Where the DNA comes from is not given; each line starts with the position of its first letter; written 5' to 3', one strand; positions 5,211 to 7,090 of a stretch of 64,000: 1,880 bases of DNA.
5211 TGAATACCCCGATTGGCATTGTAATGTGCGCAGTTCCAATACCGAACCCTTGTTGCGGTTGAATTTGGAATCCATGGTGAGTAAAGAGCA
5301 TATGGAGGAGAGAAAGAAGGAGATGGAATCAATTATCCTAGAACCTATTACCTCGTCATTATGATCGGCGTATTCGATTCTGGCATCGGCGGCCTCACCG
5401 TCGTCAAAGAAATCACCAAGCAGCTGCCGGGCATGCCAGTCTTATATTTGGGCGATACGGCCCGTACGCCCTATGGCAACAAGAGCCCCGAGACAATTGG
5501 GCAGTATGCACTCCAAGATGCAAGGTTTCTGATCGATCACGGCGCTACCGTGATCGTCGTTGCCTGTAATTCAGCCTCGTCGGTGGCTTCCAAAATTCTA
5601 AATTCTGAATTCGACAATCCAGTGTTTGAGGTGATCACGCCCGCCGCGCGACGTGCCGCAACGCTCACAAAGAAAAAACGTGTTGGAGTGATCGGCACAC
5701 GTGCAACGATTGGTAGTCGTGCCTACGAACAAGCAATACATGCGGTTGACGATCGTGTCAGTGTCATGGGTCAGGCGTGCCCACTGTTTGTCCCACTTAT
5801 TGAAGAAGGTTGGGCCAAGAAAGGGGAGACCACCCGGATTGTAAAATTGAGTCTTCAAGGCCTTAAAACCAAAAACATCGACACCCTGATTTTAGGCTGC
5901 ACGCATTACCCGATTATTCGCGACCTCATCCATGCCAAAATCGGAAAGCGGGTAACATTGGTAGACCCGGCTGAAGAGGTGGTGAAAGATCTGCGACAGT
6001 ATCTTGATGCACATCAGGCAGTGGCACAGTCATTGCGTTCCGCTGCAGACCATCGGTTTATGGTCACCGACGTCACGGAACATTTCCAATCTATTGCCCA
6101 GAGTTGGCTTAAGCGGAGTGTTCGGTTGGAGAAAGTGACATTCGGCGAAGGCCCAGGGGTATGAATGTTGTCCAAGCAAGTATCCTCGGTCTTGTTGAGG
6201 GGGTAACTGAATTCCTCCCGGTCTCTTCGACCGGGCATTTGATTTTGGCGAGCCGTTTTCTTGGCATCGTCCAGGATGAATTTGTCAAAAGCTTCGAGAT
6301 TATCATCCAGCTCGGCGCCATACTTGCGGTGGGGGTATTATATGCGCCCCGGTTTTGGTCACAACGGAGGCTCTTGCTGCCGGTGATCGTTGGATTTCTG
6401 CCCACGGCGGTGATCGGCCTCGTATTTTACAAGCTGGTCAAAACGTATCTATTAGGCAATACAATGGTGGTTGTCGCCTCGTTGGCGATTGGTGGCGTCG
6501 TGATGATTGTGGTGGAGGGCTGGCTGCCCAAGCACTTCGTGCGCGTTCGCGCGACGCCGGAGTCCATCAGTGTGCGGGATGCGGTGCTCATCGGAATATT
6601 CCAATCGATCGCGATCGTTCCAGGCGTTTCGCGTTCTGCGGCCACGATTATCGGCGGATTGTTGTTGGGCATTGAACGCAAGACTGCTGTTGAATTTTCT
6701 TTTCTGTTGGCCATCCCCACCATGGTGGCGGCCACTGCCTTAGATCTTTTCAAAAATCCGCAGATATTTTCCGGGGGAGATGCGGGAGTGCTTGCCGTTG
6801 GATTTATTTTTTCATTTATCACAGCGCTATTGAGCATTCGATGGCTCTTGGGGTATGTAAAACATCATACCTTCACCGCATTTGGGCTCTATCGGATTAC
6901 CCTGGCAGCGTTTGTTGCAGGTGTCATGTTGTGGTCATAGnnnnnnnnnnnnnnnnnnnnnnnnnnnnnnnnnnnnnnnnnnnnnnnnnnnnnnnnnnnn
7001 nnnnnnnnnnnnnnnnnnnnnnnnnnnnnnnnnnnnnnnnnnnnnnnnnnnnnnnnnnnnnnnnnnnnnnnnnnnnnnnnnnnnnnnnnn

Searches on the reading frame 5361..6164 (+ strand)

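Call 25: search_protein_families(library=pfam, proteins=[window:5361-6164:+], max_evalue=0.001)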
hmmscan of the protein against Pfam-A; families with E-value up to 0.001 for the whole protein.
window:5361-6164:+ (267 aa): 1 family
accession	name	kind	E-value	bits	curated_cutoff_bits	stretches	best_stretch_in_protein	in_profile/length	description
PF01177.27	Asp_Glu_race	-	7.3e-21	75.4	31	1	13-209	11-209/211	Asp/Glu/Hydantoin racemase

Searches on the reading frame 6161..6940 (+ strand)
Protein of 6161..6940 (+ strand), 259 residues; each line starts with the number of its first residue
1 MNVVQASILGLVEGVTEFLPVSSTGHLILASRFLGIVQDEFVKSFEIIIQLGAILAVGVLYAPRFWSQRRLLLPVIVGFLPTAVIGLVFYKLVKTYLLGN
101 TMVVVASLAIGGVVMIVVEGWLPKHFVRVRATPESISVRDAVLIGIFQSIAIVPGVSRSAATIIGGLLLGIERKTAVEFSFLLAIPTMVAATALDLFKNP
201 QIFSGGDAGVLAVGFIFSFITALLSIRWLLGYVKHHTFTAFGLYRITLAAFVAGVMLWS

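Call 39: search_protein_families(library=pfam, proteins=[window:6161-6940:+])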
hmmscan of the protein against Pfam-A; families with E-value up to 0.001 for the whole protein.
window:6161-6940:+ (259 aa): 1 family
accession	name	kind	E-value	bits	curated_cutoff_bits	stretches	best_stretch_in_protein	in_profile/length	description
PF02673.24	BacA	-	6.5e-75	252.6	33.4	1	7-250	2-256/257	Bacitracin resistance protein BacA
